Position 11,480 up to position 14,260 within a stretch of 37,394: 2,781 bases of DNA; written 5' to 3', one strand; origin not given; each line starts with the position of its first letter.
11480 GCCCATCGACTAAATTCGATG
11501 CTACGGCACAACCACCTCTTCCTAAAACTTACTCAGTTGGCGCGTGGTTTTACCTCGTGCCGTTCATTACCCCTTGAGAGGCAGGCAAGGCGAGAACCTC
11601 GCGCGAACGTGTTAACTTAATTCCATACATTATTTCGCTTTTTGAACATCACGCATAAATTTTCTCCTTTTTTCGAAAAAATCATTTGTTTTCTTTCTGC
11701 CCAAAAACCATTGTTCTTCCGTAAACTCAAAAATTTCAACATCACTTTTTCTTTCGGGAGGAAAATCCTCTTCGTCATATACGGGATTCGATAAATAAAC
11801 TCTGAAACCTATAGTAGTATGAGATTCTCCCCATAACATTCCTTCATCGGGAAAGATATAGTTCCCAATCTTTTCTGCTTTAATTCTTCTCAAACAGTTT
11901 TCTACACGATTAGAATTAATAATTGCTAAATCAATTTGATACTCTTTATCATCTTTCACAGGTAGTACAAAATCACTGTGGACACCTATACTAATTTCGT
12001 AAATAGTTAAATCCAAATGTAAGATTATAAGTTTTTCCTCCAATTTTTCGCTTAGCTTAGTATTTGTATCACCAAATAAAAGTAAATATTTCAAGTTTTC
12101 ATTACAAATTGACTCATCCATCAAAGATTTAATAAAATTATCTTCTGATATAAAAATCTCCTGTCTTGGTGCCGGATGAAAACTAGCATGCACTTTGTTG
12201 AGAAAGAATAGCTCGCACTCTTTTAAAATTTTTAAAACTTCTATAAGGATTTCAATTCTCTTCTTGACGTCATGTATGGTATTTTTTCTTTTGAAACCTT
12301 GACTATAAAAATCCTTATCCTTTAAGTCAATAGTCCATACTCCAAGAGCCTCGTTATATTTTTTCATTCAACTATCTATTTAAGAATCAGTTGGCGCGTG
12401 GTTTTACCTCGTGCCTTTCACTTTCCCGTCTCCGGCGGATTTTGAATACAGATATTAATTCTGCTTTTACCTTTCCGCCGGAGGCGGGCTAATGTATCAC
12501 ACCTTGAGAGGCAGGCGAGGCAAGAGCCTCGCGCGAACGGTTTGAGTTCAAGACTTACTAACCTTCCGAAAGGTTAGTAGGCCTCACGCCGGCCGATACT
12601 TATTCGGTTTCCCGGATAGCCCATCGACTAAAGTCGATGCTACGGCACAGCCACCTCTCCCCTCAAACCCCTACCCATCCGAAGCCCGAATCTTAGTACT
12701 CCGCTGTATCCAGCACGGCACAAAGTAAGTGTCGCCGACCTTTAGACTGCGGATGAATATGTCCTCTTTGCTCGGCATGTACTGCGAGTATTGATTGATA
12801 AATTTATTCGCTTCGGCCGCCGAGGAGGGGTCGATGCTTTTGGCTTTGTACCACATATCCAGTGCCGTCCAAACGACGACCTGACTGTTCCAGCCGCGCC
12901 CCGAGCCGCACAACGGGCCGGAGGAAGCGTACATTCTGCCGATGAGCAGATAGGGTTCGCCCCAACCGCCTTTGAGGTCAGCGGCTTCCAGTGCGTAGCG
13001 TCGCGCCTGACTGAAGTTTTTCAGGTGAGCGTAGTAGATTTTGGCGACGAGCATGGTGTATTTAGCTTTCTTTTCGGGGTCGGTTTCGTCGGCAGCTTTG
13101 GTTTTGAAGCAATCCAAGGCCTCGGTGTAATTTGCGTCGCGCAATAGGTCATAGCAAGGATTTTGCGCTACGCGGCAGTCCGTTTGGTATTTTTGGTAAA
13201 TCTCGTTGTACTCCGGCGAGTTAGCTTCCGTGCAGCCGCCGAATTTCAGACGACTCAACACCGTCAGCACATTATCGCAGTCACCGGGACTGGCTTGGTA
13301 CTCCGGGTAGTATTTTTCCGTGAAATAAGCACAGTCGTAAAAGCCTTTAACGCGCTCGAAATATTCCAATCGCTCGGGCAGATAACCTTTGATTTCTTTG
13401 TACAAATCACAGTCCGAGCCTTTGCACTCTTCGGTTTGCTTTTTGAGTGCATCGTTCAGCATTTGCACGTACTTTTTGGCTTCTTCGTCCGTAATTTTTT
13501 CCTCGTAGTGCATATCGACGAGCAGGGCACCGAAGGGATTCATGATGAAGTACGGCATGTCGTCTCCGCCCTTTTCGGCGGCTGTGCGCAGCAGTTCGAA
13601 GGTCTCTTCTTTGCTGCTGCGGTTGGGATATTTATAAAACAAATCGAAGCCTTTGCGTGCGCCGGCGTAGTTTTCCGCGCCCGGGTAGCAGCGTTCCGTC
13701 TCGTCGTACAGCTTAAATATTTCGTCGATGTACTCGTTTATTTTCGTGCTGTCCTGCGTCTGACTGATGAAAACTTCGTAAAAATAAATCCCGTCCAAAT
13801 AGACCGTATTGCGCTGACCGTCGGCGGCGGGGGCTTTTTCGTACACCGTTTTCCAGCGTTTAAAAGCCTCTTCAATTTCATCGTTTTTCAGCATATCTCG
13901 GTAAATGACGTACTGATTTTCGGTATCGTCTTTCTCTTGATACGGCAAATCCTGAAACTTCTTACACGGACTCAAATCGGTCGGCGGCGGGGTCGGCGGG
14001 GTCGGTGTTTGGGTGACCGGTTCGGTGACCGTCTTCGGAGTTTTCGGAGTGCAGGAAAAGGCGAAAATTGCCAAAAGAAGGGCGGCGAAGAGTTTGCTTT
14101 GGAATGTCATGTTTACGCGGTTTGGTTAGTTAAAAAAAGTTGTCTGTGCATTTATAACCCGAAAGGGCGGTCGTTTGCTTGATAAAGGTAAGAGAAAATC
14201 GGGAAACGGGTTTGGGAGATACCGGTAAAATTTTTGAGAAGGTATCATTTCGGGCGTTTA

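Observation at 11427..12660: AT-rich orphan gene inserted between permuted BOX-like modular repeats (A-B-C-D | gene | C-ins-D-A-B)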

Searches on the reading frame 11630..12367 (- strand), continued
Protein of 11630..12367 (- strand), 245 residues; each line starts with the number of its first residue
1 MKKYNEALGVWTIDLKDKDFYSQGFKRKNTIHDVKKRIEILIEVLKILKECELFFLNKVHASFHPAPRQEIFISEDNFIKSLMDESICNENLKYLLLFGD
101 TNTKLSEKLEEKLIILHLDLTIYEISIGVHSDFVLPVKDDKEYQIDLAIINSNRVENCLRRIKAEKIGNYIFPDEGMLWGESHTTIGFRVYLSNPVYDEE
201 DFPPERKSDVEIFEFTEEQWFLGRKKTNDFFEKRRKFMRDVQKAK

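Call 65: search_solved_structures(query=A1, max_evalue=10, show_alignments=2)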
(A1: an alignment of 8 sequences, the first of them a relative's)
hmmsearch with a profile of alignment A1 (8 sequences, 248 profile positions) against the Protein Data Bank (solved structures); distinct sequences matched with E-value up to 10: 1.
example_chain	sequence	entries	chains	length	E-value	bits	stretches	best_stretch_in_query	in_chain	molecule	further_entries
8gac_A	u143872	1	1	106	3.9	10.1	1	28-98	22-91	CTLA-4 binder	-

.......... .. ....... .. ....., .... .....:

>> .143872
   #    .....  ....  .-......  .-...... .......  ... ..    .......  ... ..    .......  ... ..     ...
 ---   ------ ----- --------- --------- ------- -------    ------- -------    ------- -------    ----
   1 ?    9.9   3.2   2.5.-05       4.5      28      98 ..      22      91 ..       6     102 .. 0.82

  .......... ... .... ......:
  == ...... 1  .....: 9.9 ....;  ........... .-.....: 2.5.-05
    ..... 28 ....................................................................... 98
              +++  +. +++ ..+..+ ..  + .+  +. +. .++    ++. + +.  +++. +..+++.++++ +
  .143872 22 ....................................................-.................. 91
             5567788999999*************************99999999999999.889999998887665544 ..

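Call 66: search_protein_families(library=ncbifam, alignment_id=A1, max_evalue=1)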
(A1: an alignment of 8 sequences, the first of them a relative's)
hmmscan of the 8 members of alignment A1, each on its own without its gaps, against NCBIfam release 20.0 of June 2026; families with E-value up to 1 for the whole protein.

A. member 1, P0001 (245 aa): 0 families

B. families by the number of members that match (of 8 scanned): 3 families
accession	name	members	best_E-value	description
NF045820.1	PgAcgDacpgdA_Strep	1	0.036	peptidoglycan-N-acetylglucosamine deacetylase PgdA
TIGR00545.2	lipoyltrans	1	0.042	lipoate--protein ligase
NF040944.1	MYPE2350_fam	1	0.051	MYPE2350 family membrane protein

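Call 67: search_protein_families(library=phrogs, alignment_id=A1, max_evalue=0.1)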
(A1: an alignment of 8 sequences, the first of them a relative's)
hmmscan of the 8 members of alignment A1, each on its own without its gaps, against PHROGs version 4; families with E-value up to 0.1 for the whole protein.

A. member 1, P0001 (245 aa): 0 families

B. families by the number of members that match (of 8 scanned): 6 families
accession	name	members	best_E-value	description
phrog_32513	-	1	0.031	-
phrog_33394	-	1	0.041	-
phrog_22208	-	1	0.055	-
phrog_30415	-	1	0.072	-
phrog_4746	-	1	0.083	-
phrog_6108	-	1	0.098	-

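Call 68: search_protein_families(library=pfam, proteins=[L019:1-1923:+, L020:2-2770:+, L019:7916-12361:+, L019:1926-2369:+, L019:3948-4526:+, L019:4578-5072:+, L020:2767-3777:+, L020:3793-4911:+, L020:7124-8236:+, L023:556-1092:+], max_evalue=0.01)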
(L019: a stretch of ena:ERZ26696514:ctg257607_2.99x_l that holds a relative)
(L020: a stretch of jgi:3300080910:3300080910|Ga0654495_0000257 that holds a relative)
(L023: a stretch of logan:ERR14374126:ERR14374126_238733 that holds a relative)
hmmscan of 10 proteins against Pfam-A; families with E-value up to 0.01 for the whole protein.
L019:1-1923:+ (640 aa): 1 family
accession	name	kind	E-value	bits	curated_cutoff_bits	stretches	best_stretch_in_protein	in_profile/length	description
PF07591.16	PT-HINT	-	0.0023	18.6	27.7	1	244-369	10-130/137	Pretoxin HINT domain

L020:2-2770:+ (922 aa): 1 family
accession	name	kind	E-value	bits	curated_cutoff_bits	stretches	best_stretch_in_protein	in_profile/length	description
PF07591.16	PT-HINT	-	0.0068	17.1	27.7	0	453-559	13-123/137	Pretoxin HINT domain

L019:7916-12361:+ (1481 aa): 0 families

L019:1926-2369:+ (147 aa): 0 families

L019:3948-4526:+ (192 aa): 0 families

L019:4578-5072:+ (164 aa): 0 families

L020:2767-3777:+ (336 aa): 2 families
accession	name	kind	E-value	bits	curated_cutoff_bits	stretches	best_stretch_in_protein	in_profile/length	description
PF13360.13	PQQ_2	-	1.4e-05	25.3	27.6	1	143-295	3-137/233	Outer membrane protein assembly factor BamB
PF03413.25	PepSY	-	0.0093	16.7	24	0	208-252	16-59/60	Peptidase propeptide and YPEB domain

L020:3793-4911:+ (372 aa): 0 families

L020:7124-8236:+ (370 aa): 2 families
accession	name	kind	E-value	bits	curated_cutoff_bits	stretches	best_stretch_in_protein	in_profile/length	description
PF13360.13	PQQ_2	-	5.8e-06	26.6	27.6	1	143-329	73-232/233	Outer membrane protein assembly factor BamB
PF16248.10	DUF4905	-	0.0077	16.6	29.6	0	278-328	33-83/83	Domain of unknown function (DUF4905)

L023:556-1092:+ (178 aa): 1 family
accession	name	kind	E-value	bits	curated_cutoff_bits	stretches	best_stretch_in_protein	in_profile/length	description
PF21196.3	PcrA_UvrD_tudor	-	0.00041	20.6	23.9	1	7-41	1-39/48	PcrA/UvrD tudor domain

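Call 75: search_dna_similar(query=window:11630-12367:-, collection=phages, mode=protein, max_evalue=0.001)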
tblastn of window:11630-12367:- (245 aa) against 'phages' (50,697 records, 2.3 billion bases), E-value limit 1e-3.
No match.

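Call 76: search_dna_similar(query=window:11630-12367:-, collection=plasmids, mode=protein, max_evalue=0.001)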
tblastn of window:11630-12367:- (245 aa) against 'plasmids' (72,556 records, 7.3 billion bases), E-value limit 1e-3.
Records with a match: 1; places in all: 1; records where one place covers at least 80% of the query: 0.
Best place of each record, by identity: <60% 1.
By first word of the organism name: Aureibacter 1.
By predicted mobility (MOB-suite, as given by PLSDB): non-mobilizable 1.
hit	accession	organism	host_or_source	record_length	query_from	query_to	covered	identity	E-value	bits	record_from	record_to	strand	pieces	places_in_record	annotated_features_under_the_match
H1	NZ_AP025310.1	Aureibacter tunicatorum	-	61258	125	213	36%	39.1%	2e-6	56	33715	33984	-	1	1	hypothetical protein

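Call 78: get_annotated_region(hit=H1, flank=8000)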
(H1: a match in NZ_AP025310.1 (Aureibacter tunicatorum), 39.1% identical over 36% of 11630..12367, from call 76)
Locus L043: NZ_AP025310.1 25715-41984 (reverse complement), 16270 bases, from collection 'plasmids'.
description: Aureibacter tunicatorum strain NBRC 107587 plasmid pAT5, complete sequence
organism: Aureibacter tunicatorum (NCBI taxid 866807)
taxonomy: Bacteria; Bacteroidota; Cytophagia; Cytophagales; Persicobacteraceae; Aureibacter; Aureibacter tunicatorum
host: -; source: -; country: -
typing (MOB-suite, as given by PLSDB): non-mobilizable
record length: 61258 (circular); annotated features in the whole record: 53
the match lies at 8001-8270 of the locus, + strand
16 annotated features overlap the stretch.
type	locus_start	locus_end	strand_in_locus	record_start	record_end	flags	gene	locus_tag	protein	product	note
CDS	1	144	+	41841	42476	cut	-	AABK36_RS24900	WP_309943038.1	hypothetical protein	-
CDS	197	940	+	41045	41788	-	-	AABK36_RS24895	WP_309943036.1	glycosyltransferase family 25 protein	-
CDS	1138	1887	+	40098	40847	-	-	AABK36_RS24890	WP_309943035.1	ParA family protein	-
CDS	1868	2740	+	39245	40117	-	-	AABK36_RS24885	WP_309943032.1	ParB N-terminal domain-containing protein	-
CDS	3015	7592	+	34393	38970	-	-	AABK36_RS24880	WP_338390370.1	hypothetical protein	-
CDS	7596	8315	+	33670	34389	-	-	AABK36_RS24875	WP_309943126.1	hypothetical protein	-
CDS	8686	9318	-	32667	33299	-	-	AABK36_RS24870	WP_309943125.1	ankyrin repeat domain-containing protein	-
CDS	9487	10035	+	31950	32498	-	-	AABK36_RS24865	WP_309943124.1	hypothetical protein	-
CDS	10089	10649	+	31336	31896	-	-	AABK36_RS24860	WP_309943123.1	hypothetical protein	-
CDS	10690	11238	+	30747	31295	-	-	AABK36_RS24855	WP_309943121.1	hypothetical protein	-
CDS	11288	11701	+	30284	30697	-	-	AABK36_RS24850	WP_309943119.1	hypothetical protein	-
CDS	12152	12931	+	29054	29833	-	-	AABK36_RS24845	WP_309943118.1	hypothetical protein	-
CDS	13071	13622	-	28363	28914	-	-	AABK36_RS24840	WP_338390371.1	hypothetical protein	-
CDS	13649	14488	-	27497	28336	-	-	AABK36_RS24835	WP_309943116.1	helix-turn-helix domain-containing protein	GO:0006355 - regulation of DNA-templated transcription [Evidence IEA]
CDS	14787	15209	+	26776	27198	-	-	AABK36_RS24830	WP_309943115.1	hypothetical protein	-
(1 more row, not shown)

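Call 79: search_protein_families(library=pfam, proteins=[L043:3015-7592:+, L043:7596-8315:+], max_evalue=0.05)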
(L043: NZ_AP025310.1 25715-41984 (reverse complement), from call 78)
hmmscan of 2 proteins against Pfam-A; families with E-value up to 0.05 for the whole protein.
L043:3015-7592:+ (1525 aa): 2 families
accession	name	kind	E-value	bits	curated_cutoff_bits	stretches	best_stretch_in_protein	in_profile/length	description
PF01442.23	Apolipoprotein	-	0.00027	21.1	90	1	643-773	66-179/190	Apolipoprotein A1/A4/E domain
PF20609.3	pAdhesive_17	-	0.03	14.2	27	1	669-756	157-235/289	Putative adhesive domain (group 17)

L043:7596-8315:+ (239 aa): 0 families

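Call 92: search_solved_structures(query=L022:6890-7192:+, max_evalue=1)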
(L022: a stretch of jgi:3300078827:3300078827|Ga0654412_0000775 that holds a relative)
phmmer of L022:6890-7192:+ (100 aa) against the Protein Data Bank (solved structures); distinct sequences matched with E-value up to 1: 0.

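Call 98: find_related_loci(query=P0130, collection=viral_contigs, flank=4000)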
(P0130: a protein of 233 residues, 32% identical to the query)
Query P0130 (233 aa) in viral_contigs; peptide patterns used: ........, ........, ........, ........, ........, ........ (x = any residue, [..] = any of these).
21 stretches matched a pattern, but none encodes a relative of the query by tblastn (E <= 1e-3).

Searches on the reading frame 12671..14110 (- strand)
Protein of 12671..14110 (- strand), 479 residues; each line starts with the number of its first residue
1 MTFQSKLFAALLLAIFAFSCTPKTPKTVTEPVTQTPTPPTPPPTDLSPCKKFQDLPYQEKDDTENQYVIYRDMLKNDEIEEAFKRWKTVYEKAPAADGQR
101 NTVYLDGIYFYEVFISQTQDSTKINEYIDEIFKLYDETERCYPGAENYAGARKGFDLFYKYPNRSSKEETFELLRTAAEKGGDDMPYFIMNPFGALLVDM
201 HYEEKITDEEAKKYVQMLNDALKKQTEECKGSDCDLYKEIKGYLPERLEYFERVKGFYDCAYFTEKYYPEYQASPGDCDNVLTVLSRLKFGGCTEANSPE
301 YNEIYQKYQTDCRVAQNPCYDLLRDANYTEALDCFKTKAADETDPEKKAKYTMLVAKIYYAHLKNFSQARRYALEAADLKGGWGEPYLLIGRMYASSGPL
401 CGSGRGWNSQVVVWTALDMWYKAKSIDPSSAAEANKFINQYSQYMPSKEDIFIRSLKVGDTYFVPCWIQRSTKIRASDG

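Call 7: search_protein_families(library=pfam, proteins=[window:12671-14110:-], max_evalue=0.1)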
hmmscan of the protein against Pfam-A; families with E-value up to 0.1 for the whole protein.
window:12671-14110:- (479 aa): 0 families

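Call 26: find_homologous_proteins(query=window:12671-14110:-, max_evalue=0.00001)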
Query window:12671-14110:- (479 aa): 1151 proteins with E <= 0.00001 among 5836 candidates; the best 120 are listed.
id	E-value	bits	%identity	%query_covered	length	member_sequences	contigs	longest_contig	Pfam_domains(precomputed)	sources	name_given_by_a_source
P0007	0.0e+0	1120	100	100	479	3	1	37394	-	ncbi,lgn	-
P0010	4.4e-263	891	79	100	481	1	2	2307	-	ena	-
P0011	1.3e-233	794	71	100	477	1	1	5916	-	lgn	-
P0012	1.4e-227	774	71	100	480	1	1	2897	-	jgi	-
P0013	1.0e-226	771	70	96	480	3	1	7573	-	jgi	-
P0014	1.7e-226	771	70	96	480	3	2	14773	-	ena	-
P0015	7.4e-223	759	69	97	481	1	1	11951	-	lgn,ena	-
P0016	1.3e-220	751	67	100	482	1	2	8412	-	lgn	-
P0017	1.2e-219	748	68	96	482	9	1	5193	-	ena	-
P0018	2.1e-219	747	68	97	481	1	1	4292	-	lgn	-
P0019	4.8e-178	611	56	99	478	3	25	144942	-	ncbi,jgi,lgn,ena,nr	ncbi:hypothetical protein OAF63_01320 [Saprospiraceae bacterium]|jgi:hypothetical protein|nr:hypothe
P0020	1.3e-175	603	57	95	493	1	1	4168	PF13432.13,PF07719.24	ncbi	ncbi:MAG: hypothetical protein D6714_08630, partial [Bacteroidetes bacterium]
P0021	2.6e-175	602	58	96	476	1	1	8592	-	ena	-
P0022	5.3e-169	581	56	96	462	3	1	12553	-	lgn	-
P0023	5.9e-166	571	54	90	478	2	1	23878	-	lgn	-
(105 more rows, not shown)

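Call 27: find_encoding_contigs(protein=P0010, flank=10000, max_places=4)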
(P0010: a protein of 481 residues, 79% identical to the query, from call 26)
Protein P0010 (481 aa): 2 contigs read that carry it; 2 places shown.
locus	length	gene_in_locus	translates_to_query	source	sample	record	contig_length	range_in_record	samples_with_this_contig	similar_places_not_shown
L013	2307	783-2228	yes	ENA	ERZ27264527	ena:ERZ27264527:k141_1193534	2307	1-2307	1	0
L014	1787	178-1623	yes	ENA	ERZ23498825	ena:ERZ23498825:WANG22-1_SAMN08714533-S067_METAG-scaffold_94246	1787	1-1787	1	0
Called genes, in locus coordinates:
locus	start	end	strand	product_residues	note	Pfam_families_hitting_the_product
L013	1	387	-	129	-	?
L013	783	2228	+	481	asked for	-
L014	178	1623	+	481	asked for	-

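Call 28: find_encoding_contigs(protein=P0014, flank=10000, max_places=4)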
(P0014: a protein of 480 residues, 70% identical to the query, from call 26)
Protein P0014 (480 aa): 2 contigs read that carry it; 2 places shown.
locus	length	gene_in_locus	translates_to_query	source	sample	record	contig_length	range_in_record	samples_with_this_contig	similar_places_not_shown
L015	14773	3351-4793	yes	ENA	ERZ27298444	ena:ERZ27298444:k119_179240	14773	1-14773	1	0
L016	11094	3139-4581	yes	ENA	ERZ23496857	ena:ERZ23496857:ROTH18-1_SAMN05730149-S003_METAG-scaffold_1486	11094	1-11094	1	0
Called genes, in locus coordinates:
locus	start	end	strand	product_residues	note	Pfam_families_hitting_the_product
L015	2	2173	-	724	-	?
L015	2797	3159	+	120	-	PF01641:SelR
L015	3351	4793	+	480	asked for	-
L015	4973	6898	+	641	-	PF28475:DUF8413, PF01944:SpoIIM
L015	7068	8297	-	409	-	PF22020:RlmL_1st, PF02926:THUMP, PF01170:UPF0020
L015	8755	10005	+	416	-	PF07228:SpoIIE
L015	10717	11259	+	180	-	PF03692:CxxCxxCC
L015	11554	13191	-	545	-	PF00795:CN_hydrolase, PF02540:NAD_synthase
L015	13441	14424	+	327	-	PF03215:Rad17 (weak), PF01078:Mg_chelatase (faint), PF05496:RuvB_N (weak), PF13177:DNA_pol3_delta2, PF13401:AAA_22 (weak), PF00004:AAA, PF07728:AAA_5 (weak), PF22608:DNAX_ATPase_lid, +2 more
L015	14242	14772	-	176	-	?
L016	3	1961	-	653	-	?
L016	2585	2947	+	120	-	PF01641:SelR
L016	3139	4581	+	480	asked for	-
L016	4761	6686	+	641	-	PF28475:DUF8413, PF01944:SpoIIM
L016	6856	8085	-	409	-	PF22020:RlmL_1st, PF02926:THUMP, PF01170:UPF0020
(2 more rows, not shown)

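Call 29: find_encoding_contigs(protein=P0015, flank=10000, max_places=4)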
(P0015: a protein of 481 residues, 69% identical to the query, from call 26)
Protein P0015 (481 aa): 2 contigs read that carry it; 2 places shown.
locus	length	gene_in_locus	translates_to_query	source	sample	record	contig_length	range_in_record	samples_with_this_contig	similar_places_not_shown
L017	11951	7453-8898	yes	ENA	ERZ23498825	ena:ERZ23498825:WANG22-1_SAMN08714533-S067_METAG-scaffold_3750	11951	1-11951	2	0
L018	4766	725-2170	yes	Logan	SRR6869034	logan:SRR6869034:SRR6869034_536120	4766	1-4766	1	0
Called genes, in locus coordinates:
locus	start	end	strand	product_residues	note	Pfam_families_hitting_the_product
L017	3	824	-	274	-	?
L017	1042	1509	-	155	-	PF00177:Ribosomal_S7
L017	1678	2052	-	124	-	PF00164:Ribosom_S12_S23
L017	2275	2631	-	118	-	PF11964:SpoIIAA-like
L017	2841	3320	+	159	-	-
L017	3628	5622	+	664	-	PF02518:HATPase_c, PF00204:DNA_gyraseB, PF01751:Toprim, PF00986:DNA_gyraseB_C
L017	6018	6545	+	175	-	PF04542:Sigma70_r2, PF07638:Sigma70_ECF (weak), PF08281:Sigma70_r4_2, PF04545:Sigma70_r4 (weak)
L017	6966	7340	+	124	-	PF01641:SelR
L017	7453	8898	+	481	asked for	-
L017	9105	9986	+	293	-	PF01261:AP_endonuc_2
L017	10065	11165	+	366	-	PF26549:Tricorn_N, PF26550:Tricorn_2nd, PF07676:PD40, PF26549:Tricorn_N (weak), PF07676:PD40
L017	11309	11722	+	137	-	PF06491:Disulph_isomer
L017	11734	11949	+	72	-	?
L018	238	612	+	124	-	PF01641:SelR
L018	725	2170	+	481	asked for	-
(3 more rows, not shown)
